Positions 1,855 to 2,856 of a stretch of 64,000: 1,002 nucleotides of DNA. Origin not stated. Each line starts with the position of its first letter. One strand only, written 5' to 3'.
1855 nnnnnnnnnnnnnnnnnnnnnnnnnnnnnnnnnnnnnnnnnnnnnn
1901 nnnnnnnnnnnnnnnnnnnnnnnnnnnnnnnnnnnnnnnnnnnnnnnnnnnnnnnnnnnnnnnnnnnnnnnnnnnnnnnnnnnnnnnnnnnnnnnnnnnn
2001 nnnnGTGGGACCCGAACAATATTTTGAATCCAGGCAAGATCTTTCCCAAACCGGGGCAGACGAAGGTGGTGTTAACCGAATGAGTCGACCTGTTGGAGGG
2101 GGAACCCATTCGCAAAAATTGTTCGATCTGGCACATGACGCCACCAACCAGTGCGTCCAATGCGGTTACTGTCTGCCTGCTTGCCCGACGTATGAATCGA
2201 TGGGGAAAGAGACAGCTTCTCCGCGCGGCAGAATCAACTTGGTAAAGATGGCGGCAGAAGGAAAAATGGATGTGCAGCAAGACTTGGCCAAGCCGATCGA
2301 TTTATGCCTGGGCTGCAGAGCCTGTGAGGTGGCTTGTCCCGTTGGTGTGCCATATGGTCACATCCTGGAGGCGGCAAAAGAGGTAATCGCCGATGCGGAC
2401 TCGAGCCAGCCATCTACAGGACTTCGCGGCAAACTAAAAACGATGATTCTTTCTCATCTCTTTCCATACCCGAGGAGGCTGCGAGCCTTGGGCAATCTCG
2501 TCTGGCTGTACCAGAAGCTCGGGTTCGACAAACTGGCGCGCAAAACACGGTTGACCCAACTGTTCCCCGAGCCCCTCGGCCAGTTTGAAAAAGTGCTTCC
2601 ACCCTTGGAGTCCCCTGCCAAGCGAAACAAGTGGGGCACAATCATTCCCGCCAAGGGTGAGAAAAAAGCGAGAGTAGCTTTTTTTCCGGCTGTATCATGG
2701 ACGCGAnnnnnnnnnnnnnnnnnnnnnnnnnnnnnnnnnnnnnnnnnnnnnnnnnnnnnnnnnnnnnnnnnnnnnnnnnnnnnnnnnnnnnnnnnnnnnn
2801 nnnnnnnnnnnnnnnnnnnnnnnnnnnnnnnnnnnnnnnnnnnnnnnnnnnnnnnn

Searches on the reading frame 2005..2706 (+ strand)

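Call 27: search_protein_families(library=pfam, proteins=[window:2005-2706:+], max_evalue=0.01)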
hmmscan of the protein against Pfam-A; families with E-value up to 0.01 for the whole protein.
window:2005-2706:+ (234 aa): 14 families
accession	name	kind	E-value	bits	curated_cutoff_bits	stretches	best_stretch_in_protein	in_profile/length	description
PF13183.11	Fer4_8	-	1.6e-14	54.6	27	1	48-115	3-68/68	4Fe-4S dicluster domain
PF13534.11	Fer4_17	-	4.2e-12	46.9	22.2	1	49-115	1-60/61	4Fe-4S dicluster domain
PF12838.12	Fer4_7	-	5e-09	36.9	27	1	49-115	1-52/52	4Fe-4S dicluster domain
PF12837.12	Fer4_6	-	7.5e-08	32.4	25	2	99-116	7-24/24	4Fe-4S binding domain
PF00037.32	Fer4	-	3.1e-07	30.4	21.1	2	99-116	6-23/24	4Fe-4S binding domain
PF12797.12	Fer4_2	-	4.6e-07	29.8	24.5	2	47-62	7-22/22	4Fe-4S binding domain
PF13484.11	Fer4_16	-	1.1e-06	29.7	30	1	49-113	1-65/66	4Fe-4S double cluster binding domain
PF13187.11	Fer4_9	-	1.3e-06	28.7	27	1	49-114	1-50/52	4Fe-4S dicluster domain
PF13237.11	Fer4_10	-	1.5e-06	28.4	25.5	2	47-112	6-53/53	4Fe-4S dicluster domain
PF12800.12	Fer4_4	-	0.00011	22.7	24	1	99-114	2-17/17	4Fe-4S binding domain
PF25160.1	LdpA_Fe-S-bd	-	0.0003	21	27.6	0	46-62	24-40/49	LdpA Fe-S cluster-binding domain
PF12798.12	Fer4_3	-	0.0006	20.9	27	0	101-115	1-15/15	4Fe-4S binding domain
PF14697.11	Fer4_21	-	0.0014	19.2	35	0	47-113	5-53/59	4Fe-4S dicluster domain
PF13746.11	Fer4_18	-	0.0076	16.9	27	0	43-63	54-74/114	4Fe-4S dicluster domain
